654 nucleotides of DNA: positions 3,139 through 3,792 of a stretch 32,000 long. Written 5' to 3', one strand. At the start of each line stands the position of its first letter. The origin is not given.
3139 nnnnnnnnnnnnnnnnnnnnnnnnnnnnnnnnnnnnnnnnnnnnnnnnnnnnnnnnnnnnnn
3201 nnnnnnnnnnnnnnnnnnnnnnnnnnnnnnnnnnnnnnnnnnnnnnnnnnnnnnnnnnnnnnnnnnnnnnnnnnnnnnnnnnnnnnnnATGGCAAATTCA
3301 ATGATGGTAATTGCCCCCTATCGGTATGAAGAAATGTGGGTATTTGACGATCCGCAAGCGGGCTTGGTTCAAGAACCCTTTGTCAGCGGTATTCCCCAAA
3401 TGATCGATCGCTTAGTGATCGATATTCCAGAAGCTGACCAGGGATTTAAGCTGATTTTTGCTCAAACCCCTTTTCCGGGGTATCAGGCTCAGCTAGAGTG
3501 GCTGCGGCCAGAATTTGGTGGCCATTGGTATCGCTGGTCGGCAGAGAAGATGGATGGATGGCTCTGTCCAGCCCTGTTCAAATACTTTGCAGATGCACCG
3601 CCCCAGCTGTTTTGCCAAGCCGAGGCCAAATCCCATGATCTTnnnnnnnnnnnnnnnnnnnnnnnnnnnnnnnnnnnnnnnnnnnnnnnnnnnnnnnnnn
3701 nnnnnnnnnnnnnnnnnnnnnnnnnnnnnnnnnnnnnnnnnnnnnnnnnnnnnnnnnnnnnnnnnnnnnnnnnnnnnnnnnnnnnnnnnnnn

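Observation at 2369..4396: Translationally coupled three-gene cassette: two paralogous pol-beta nucleotidyltransferases flanking a small unknown protein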

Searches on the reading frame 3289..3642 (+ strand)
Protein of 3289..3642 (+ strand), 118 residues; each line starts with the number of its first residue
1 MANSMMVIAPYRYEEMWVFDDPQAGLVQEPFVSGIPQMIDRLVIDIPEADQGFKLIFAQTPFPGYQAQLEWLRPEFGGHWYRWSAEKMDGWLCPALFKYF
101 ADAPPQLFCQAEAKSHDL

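Call 3: search_protein_families(library=pfam, proteins=[window:3289-3642:+], max_evalue=1)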
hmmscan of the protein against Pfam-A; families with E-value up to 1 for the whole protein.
window:3289-3642:+ (118 aa): 1 family
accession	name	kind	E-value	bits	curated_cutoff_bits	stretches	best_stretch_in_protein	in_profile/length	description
PF20475.3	DUF6717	-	1.1e-11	45.6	27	1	8-110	5-113/115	Family of unknown function (DUF6717)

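Call 4: search_protein_families(library=ncbifam, proteins=[window:3289-3642:+], max_evalue=1)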
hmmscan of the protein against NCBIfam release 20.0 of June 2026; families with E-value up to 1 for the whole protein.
window:3289-3642:+ (118 aa): 0 families

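Call 5: search_protein_families(library=padloc, proteins=[window:3289-3642:+], max_evalue=1)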
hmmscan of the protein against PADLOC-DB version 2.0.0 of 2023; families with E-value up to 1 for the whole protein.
window:3289-3642:+ (118 aa): 0 families

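Call 8: search_solved_structures(query=window:3289-3642:+, max_evalue=10)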
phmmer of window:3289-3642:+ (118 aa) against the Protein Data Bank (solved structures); distinct sequences matched with E-value up to 10: 0.

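Call 12: find_homologous_proteins(query=window:3289-3642:+, max_evalue=0.001)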
Query window:3289-3642:+ (118 aa): 3516 proteins with E <= 0.001 among 3517 candidates; the best 120 are listed.
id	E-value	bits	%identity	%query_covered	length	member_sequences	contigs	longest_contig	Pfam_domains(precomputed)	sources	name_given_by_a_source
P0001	2.4e-76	272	99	100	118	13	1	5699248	PF20475.4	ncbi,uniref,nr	ncbi:hypothetical protein HRE53_04010 [Acaryochloris sp. 'Moss Beach']|uniref:DUF6717 family protein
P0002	1.5e-73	263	93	100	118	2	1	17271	PF20475.4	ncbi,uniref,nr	ncbi:DUF6717 family protein [Acaryochloris sp. IP29b_bin.137]|uniref:DUF6717 family protein n=1 Tax=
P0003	2.7e-73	262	93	100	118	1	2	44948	PF20475.4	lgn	-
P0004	1.5e-72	260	92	100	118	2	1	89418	PF20475.4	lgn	-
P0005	7.3e-72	257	92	100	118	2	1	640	PF20475.4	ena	-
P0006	2.4e-70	252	93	97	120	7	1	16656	PF20475.4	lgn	-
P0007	1.4e-61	224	81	97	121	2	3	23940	PF20475.4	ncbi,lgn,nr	ncbi:MAG: hypothetical protein HC851_20310 [Acaryochloris sp. RU_4_1]|nr:hypothetical protein [Acary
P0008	1.3e-52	195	73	96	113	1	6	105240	PF20475.4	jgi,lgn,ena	jgi:hypothetical protein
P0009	1.3e-52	195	71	95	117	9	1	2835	PF20475.4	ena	-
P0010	9.3e-52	192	67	99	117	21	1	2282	PF20475.4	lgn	-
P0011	4.5e-51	190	69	97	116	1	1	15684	PF20475.4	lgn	-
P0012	5.5e-51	190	65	98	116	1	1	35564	PF20475.4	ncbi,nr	ncbi:MAG: hypothetical protein F6K14_15750 [Symploca sp. SIO2C1]|nr:hypothetical protein [Symploca s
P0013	8.4e-51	189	68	97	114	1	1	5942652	PF20475.4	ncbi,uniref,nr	ncbi:conserved hypothetical protein [Gloeothece citriformis PCC 7424]|uniref:Uncharacterized protein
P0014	1.1e-50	189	66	95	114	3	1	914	PF20475.4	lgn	-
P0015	1.2e-50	189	65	99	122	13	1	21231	PF20475.4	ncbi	ncbi:MAG: DUF6717 family protein [Potamolinea sp.]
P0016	1.6e-50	188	65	96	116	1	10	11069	PF20475.4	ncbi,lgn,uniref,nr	ncbi:DUF6717 family protein [Oscillatoria salina]|uniref:DUF6717 family protein n=1 Tax=Oscillatoria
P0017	2.4e-50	188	67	95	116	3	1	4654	PF20475.4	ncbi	ncbi:MAG TPA: DUF6717 family protein [Coleofasciculaceae cyanobacterium]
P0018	2.9e-50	187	68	95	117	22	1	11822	PF20475.4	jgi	-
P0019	4.5e-50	187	67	95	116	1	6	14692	PF20475.4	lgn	-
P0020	5.8e-50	186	66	97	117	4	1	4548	PF20475.4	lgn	-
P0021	6.7e-50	186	68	97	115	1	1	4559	PF20475.4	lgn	-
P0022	8.4e-50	186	66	96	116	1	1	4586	PF20475.4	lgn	-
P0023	1.5e-49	185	69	92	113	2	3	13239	PF20475.4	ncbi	-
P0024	1.7e-49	185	65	95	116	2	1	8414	PF20475.4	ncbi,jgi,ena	ncbi:MAG TPA: DUF6717 family protein [Candidatus Obscuribacterales bacterium]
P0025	2.1e-49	185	66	97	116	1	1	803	PF20475.4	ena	-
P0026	2.6e-49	184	64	97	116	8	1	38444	PF20475.4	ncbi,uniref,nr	ncbi:DUF6717 family protein [Microcoleus sp. FACHB-672]|uniref:DUF6717 family protein n=1 Tax=Microc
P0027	3.2e-49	184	65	96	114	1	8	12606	PF20475.4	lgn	-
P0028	3.4e-49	184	66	97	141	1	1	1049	PF20475.4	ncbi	-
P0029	3.7e-49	184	65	95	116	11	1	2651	PF20475.4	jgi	-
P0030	5.6e-49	183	64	97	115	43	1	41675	PF20475.4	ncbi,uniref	ncbi:DUF6717 family protein [Tolypothrix sp. VBCCA 56010]|uniref:DUF6717 family protein n=1 Tax=Toly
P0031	5.9e-49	183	67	95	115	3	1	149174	PF20475.4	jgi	-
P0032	6.2e-49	183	65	95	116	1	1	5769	PF20475.4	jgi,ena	-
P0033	7.9e-49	183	63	95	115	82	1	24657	PF20475.4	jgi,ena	-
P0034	9.0e-49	183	63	97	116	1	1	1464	PF20475.4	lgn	-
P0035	9.8e-49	182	67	95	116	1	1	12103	PF20475.4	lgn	-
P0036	1.0e-48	182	67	97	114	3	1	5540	PF20475.4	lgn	-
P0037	1.2e-48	182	65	95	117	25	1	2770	PF20475.4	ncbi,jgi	jgi:hypothetical protein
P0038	1.7e-48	182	63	95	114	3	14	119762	PF20475.4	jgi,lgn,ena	jgi:hypothetical protein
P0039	2.2e-48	181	63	100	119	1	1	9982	PF20475.4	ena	-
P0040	2.2e-48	181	64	95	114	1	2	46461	PF20475.4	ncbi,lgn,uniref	ncbi:DUF6717 family protein [Floridanema aerugineum]|uniref:DUF6717 family protein n=1 Tax=Floridaen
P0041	2.3e-48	181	63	97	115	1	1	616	PF20475.4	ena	-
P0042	2.6e-48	181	64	100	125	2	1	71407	PF20475.4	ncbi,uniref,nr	ncbi:DUF6717 family protein [Argonema galeatum]|uniref:DUF6717 family protein n=1 Tax=Argonema galea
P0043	2.6e-48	181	65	95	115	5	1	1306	PF20475.4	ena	-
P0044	3.9e-48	181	63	97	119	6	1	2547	PF20475.4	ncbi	-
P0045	4.8e-48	180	68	99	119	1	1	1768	PF20475.4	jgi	jgi:hypothetical protein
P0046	5.4e-48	180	63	95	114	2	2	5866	PF20475.4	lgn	-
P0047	5.5e-48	180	62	95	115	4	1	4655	PF20475.4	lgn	-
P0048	5.5e-48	180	65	95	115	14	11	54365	PF20475.4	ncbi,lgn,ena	-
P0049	6.1e-48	180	65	95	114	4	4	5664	PF20475.4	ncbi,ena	-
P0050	7.7e-48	180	65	97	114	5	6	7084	PF20475.4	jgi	jgi:hypothetical protein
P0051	7.8e-48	180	63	95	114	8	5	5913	PF20475.4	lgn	-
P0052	8.4e-48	179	64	95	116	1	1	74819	PF20475.4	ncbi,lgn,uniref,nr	ncbi:DUF6717 family protein [Aerosakkonema funiforme]|uniref:Uncharacterized protein n=1 Tax=Aerosak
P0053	9.5e-48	179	67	92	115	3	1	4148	PF20475.4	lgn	-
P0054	1.0e-47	179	63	98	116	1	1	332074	PF20475.4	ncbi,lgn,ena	-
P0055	1.1e-47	179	65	96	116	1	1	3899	PF20475.4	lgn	-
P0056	1.1e-47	179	63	95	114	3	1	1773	PF20475.4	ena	-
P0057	1.2e-47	179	64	96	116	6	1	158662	PF20475.4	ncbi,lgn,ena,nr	ncbi:MAG: hypothetical protein KME21_13090 [Desmonostoc vinosum HA7617-LM4]|nr:hypothetical protein 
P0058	1.5e-47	179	67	95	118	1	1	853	PF20475.4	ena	-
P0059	1.7e-47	178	65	96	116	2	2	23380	PF20475.4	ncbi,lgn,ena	-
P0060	1.9e-47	178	63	98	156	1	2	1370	PF20475.4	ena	-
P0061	2.3e-47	178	65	95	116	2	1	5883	PF20475.4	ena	-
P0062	2.6e-47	178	63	97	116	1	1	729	PF20475.4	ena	-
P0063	2.8e-47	178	66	97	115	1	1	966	PF20475.4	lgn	-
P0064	3.0e-47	178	64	95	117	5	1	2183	PF20475.4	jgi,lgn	jgi:hypothetical protein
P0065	3.1e-47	178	67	94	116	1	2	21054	PF20475.4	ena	-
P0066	3.6e-47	177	58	99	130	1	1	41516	PF20475.4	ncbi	-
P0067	4.5e-47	177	63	95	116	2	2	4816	PF20475.4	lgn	-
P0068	4.8e-47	177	64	97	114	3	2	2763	PF20475.4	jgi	jgi:hypothetical protein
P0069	5.5e-47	177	63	96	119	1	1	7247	PF20475.4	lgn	-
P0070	5.5e-47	177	62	95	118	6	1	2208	PF20475.4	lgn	-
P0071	5.6e-47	177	67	91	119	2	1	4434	PF20475.4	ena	-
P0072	5.7e-47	177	62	95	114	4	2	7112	PF20475.4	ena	-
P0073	5.7e-47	177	64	97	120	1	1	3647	PF20475.4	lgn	-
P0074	6.4e-47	177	62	97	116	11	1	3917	PF20475.4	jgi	jgi:hypothetical protein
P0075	7.1e-47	176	64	94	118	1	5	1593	PF20475.4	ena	-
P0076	7.6e-47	176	60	96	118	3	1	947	PF20475.4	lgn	-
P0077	8.6e-47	176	62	96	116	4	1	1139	PF20475.4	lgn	-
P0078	9.2e-47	176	63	96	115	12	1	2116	PF20475.4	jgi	jgi:hypothetical protein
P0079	9.9e-47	176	62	97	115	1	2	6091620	PF20475.4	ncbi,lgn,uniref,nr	ncbi:DUF6717 family protein [Gloeothece verrucosa]|uniref:Uncharacterized protein n=1 Tax=Gloeothece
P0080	1.0e-46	176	62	95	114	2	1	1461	PF20475.4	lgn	-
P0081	1.1e-46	176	65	96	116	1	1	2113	PF20475.4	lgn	-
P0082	1.4e-46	175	63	96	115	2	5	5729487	PF20475.4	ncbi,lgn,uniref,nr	ncbi:hypothetical protein B6N60_00646 [Richelia sinica FACHB-800]|uniref:Uncharacterized protein n=1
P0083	1.4e-46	175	63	96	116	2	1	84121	PF20475.4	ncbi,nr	ncbi:MAG: hypothetical protein KAF91_23745 [Nostoc sp. TH1S01]|nr:hypothetical protein [Nostoc sp. T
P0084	1.5e-46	175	64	97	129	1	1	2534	PF20475.4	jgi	jgi:hypothetical protein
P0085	1.8e-46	175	65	98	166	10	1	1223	PF20475.4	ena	-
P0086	1.9e-46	175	63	96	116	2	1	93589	PF20475.4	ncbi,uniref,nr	ncbi:DUF6717 family protein [Nostoc sp. FACHB-280]|uniref:DUF6717 family protein n=1 Tax=Nostoc sp. 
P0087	2.3e-46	175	67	95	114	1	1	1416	PF20475.4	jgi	jgi:hypothetical protein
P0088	2.5e-46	175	63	95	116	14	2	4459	PF20475.4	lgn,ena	-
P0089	2.5e-46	175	62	95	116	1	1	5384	PF20475.4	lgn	-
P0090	2.7e-46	175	62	97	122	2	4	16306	PF20475.4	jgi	jgi:hypothetical protein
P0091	2.8e-46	175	61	97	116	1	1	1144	PF20475.4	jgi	jgi:hypothetical protein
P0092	2.9e-46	174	64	96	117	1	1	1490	PF20475.4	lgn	-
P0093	2.9e-46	174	60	94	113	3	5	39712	PF20475.4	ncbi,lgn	ncbi:MAG TPA: DUF6717 family protein [Leptolyngbyaceae cyanobacterium]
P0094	3.3e-46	174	63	96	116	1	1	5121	PF20475.4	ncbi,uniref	ncbi:DUF6717 family protein [Nostoc piscinale]|uniref:DUF6717 family protein n=1 Tax=Nostoc piscinal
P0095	3.5e-46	174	58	99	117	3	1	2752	PF20475.4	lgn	-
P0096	3.6e-46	174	64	92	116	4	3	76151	PF20475.4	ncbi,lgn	-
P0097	3.7e-46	174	63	96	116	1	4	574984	PF20475.4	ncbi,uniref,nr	ncbi:hypothetical protein H6G80_14020 [Nostoc sp. FACHB-87]|uniref:DUF6717 family protein n=1 Tax=No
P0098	3.9e-46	174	62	95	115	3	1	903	PF20475.4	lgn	-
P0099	4.8e-46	174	65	95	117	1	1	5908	PF20475.4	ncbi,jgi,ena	-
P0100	5.2e-46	174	65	96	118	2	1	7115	PF20475.4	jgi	jgi:hypothetical protein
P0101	5.2e-46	174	60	97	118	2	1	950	PF20475.4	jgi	jgi:hypothetical protein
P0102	5.9e-46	173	63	95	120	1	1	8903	PF20475.4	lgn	-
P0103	5.9e-46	173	65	96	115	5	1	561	PF20475.4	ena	-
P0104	6.7e-46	173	68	93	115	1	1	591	PF20475.4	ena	-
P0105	7.1e-46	173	63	95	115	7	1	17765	PF20475.4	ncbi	-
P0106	7.5e-46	173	62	95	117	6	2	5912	PF20475.4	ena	-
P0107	8.4e-46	173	60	96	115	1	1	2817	PF20475.4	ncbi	-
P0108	8.5e-46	173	62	97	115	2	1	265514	PF20475.4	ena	-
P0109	9.2e-46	173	64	96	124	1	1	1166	PF20475.4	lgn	-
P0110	9.4e-46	173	63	95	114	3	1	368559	PF20475.4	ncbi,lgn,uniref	ncbi:DUF6717 family protein [Aerosakkonema funiforme]|uniref:DUF6717 family protein n=1 Tax=Aerosakk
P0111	1.1e-45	173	62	96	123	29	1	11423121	PF20475.4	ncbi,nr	ncbi:hypothetical protein CAL7716_095700 [Calothrix sp. PCC 7716]|nr:hypothetical protein CAL7716_09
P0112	1.1e-45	173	62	96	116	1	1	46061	PF20475.4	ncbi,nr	ncbi:hypothetical protein BCD64_24290 [Nostoc sp. MBR 210]|nr:hypothetical protein BCD64_24290 [Nost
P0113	1.1e-45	173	61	97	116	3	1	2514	PF20475.4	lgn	-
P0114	1.1e-45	173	59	98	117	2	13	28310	PF20475.4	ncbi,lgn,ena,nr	ncbi:MAG TPA: hypothetical protein DEG17_17695 [Cyanobacteria bacterium UBA11149]|nr:hypothetical pr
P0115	1.4e-45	172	62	96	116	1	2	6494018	PF20475.4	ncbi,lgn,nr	ncbi:hypothetical protein NIES2109_05950 [Nostoc sp. HK-01]|nr:hypothetical protein NIES2109_05950 [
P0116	1.5e-45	172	62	95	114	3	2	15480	PF20475.4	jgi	jgi:hypothetical protein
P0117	1.6e-45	172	66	96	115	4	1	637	PF20475.4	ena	-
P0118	1.7e-45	172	65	97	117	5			PF20475.4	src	-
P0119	1.7e-45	172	65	97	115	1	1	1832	PF20475.4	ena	-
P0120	2.0e-45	172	63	96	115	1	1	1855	PF20475.4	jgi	jgi:hypothetical protein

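Call 14: find_encoding_contigs(protein=P0013, flank=6000, max_places=2)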
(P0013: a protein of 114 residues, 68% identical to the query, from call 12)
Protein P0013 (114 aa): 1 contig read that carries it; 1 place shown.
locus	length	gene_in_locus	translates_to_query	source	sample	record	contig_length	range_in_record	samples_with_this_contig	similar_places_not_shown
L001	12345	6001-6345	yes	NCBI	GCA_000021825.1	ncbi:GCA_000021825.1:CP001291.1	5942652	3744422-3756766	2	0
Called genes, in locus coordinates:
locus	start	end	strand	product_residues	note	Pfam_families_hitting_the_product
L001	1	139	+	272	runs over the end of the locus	PF00487:FA_desaturase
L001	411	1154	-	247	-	PF01227:GTP_cyclohydroI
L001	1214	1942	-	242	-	PF00106:adh_short, PF23441:SDR (weak), PF08659:KR, PF13561:adh_short_C2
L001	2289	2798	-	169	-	PF13527:Acetyltransf_9, PF00583:Acetyltransf_1, PF13673:Acetyltransf_10, PF13508:Acetyltransf_7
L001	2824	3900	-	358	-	PF13500:AAA_26, PF07085:DRTGG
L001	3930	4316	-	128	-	PF28241:T4P_EbsA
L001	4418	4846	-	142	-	-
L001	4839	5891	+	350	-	PF01207:Dus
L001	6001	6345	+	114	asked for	PF20475:DUF6717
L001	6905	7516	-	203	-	PF19991:HMA_2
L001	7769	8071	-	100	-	PF17195:DUF5132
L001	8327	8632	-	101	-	PF17195:DUF5132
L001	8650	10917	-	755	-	PF19991:HMA_2 (weak), PF00122:E1-E2_ATPase, PF00702:Hydrolase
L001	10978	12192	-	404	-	PF19991:HMA_2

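Call 15: find_encoding_contigs(protein=P0115, flank=6000, max_places=2)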
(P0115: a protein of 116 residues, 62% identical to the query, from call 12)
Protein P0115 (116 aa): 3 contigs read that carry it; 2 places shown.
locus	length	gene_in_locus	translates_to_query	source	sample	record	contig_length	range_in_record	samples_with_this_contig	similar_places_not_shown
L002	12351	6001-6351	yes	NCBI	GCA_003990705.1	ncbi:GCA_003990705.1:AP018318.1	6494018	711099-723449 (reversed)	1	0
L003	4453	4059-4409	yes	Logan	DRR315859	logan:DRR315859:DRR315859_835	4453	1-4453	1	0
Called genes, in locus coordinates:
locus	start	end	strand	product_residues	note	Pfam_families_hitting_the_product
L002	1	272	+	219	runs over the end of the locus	PF05685:Uma2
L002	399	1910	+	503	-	PF00291:PALP, PF00585:Thr_dehydrat_C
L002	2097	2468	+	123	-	PF13248:Zn_ribbon_3 (weak), PF12773:DZR (faint)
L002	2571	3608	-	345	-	PF10017:Methyltransf_33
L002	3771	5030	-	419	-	PF12867:DinB_2, PF03781:FGE-sulfatase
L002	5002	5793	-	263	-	PF13230:GATase_4, PF13522:GATase_6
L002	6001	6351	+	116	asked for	PF20475:DUF6717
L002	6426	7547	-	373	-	PF13439:Glyco_transf_4, PF20706:GT4-conflict (faint), PF00534:Glycos_transf_1, PF13692:Glyco_trans_1_4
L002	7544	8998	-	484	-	-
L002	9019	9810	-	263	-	PF00535:Glycos_transf_2 (weak), PF13641:Glyco_tranf_2_3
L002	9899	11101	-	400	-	PF13439:Glyco_transf_4, PF13579:Glyco_trans_4_4, PF20706:GT4-conflict, PF00534:Glycos_transf_1, PF13524:Glyco_trans_1_2 (weak), PF13692:Glyco_trans_1_4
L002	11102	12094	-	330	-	PF13641:Glyco_tranf_2_3, PF00535:Glycos_transf_2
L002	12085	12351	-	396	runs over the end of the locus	PF13439:Glyco_transf_4 (faint), PF00534:Glycos_transf_1, PF13692:Glyco_trans_1_4, PF13524:Glyco_trans_1_2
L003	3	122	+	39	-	?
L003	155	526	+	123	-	PF13248:Zn_ribbon_3 (weak), PF12773:DZR (faint)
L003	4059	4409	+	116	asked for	PF20475:DUF6717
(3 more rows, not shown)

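Call 36: find_encoding_contigs(protein=P0008, flank=5000, max_places=2)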
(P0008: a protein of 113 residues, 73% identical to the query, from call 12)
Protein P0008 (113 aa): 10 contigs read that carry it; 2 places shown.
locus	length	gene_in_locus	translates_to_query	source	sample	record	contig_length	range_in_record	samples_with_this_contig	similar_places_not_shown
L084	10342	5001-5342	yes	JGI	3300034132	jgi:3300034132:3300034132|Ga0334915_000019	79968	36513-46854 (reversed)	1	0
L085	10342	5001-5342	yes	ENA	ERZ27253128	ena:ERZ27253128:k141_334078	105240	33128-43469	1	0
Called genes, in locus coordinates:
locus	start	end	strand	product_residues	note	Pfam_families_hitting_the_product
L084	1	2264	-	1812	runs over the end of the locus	PF00884:Sulfatase (faint), PF01663:Phosphodiest, PF13449:Phytase-like, PF03009:GDPD, PF13449:Phytase-like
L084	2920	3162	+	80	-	-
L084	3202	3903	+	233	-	PF20530:DUF6745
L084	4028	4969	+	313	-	PF10127:RlaP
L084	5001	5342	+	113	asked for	PF20475:DUF6717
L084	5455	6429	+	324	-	PF21189:PHA02142, PF09414:RNA_ligase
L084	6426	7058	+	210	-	PF10127:RlaP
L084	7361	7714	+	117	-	-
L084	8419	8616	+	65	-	PF04485:NblA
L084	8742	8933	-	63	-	-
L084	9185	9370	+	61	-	PF04485:NblA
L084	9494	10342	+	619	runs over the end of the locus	PF06480:FtsH_ext, PF06068:TIP49 (faint), PF00004:AAA, PF07728:AAA_5 (faint), PF17862:AAA_lid_3, PF01434:Peptidase_M41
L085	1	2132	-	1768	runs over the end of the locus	PF00884:Sulfatase (faint), PF01663:Phosphodiest, PF13449:Phytase-like, PF03009:GDPD, PF13449:Phytase-like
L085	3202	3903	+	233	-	PF20530:DUF6745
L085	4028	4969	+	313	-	PF10127:RlaP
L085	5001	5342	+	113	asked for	PF20475:DUF6717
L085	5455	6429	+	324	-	PF21189:PHA02142, PF09414:RNA_ligase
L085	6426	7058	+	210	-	PF10127:RlaP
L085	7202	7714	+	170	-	-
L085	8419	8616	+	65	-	PF04485:NblA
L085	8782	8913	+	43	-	-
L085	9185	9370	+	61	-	PF04485:NblA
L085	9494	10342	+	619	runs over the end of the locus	PF06480:FtsH_ext, PF06068:TIP49 (faint), PF00004:AAA, PF07728:AAA_5 (faint), PF17862:AAA_lid_3, PF01434:Peptidase_M41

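Call 37: find_encoding_contigs(protein=P0079, flank=5000, max_places=1)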
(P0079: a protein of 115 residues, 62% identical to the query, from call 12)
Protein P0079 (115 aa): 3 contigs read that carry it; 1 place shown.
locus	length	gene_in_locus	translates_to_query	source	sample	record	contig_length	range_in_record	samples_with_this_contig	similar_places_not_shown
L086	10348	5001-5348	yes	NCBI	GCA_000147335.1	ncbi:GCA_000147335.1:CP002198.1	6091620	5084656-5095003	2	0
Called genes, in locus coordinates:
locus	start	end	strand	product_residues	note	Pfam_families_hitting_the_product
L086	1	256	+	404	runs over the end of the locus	PF27226:AF_1845, PF00395:SLH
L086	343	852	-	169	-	PF13527:Acetyltransf_9, PF13673:Acetyltransf_10, PF00583:Acetyltransf_1, PF13508:Acetyltransf_7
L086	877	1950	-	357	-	PF13500:AAA_26, PF07085:DRTGG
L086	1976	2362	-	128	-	PF28241:T4P_EbsA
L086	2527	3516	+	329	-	PF01207:Dus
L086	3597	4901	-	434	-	-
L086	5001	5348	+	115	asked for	PF20475:DUF6717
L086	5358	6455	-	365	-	PF00005:ABC_tran, PF13304:AAA_21 (faint), PF08402:TOBE_2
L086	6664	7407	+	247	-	PF01048:PNP_UDP_1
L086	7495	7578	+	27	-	-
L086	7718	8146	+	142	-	PF00254:FKBP_C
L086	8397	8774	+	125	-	-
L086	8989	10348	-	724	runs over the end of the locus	PF13174:TPR_6 (faint), PF13428:TPR_14 (faint), PF13432:TPR_16 (faint), PF01464:SLT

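Call 38: find_encoding_contigs(protein=P0110, flank=5000, max_places=1)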
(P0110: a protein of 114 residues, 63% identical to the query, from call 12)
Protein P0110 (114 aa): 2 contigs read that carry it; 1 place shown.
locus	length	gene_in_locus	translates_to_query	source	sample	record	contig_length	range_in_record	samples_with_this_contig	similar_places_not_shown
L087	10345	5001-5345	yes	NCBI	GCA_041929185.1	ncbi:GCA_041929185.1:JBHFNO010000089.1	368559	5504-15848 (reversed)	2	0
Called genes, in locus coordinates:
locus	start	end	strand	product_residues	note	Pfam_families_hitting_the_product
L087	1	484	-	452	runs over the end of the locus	PF00291:PALP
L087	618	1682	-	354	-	PF10017:Methyltransf_33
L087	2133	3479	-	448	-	PF12867:DinB_2, PF03781:FGE-sulfatase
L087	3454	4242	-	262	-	PF13230:GATase_4, PF13522:GATase_6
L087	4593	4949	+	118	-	-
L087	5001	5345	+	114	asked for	PF20475:DUF6717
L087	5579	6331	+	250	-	PF10127:RlaP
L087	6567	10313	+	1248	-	-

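Call 39: find_encoding_contigs(protein=P0038, flank=5000, max_places=2)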
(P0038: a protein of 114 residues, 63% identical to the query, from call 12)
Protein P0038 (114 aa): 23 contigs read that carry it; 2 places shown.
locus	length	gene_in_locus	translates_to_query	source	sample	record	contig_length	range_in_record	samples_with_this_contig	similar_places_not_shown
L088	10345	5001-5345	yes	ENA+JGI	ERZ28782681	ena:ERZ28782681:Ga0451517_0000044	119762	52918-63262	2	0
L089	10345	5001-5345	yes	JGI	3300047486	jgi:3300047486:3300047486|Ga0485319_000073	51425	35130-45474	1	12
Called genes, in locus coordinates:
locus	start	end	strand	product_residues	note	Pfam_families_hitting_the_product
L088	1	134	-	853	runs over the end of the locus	PF00027:cNMP_binding, PF00158:Sigma54_activat, PF14532:Sigma54_activ_2 (weak), PF25601:AAA_lid_14, PF12801:Fer4_5 (weak)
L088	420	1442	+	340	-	PF01551:Peptidase_M23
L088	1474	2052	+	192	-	PF13098:Thioredoxin_2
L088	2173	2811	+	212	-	-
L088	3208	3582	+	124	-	-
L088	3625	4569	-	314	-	PF02517:Rce1-like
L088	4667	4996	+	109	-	-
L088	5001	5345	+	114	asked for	PF20475:DUF6717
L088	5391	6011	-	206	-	-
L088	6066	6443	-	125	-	PF04241:DUF423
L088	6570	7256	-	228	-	PF06325:PrmA (faint), PF13489:Methyltransf_23, PF08241:Methyltransf_11, PF08242:Methyltransf_12, PF13649:Methyltransf_25, PF13847:Methyltransf_31, PF07109:Mg-por_mtran_C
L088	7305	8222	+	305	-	PF00583:Acetyltransf_1, PF13673:Acetyltransf_10 (faint), PF18014:Acetyltransf_18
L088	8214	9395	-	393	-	-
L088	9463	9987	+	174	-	PF00731:AIRC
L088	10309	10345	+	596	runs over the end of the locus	PF00909:Ammonium_transp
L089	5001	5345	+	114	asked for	PF20475:DUF6717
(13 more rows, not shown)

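Call 42: find_related_loci(query=A1, collection=metagenome_contigs, flank=5000)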
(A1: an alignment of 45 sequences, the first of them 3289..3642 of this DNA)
Query A1 (118 aa) in metagenome_contigs; peptide patterns used: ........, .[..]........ (x = any residue, [..] = any of these).
600 stretches matched a pattern (row limit reached: there are more); 576 encode a relative of the query (tblastn E <= 1e-3); the best 80 are kept; 80 distinct loci.
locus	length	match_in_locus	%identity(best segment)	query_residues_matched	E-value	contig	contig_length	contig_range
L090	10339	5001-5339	65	1-113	2e-51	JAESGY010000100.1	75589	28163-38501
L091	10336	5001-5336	63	1-112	2e-51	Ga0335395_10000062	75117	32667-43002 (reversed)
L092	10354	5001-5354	62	1-118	5e-51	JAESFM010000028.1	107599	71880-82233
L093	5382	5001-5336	65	1-112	1e-50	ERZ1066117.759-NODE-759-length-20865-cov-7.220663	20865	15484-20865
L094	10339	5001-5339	64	1-113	6e-51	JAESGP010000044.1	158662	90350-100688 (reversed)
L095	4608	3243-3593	59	1-117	6e-50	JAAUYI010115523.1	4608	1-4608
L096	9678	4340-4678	65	1-113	8e-50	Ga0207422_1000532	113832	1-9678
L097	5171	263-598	61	1-112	2e-49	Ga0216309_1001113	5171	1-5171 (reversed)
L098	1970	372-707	61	1-112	1e-49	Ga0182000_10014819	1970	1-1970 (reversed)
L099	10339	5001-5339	62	1-113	5e-49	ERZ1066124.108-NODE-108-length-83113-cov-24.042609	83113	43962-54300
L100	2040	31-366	61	1-112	3e-49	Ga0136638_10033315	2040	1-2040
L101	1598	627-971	59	3-117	2e-49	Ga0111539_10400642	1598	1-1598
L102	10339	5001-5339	58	1-113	4e-48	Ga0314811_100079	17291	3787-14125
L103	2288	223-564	60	1-114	1e-47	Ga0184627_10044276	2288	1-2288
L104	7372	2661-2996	61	3-114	1e-47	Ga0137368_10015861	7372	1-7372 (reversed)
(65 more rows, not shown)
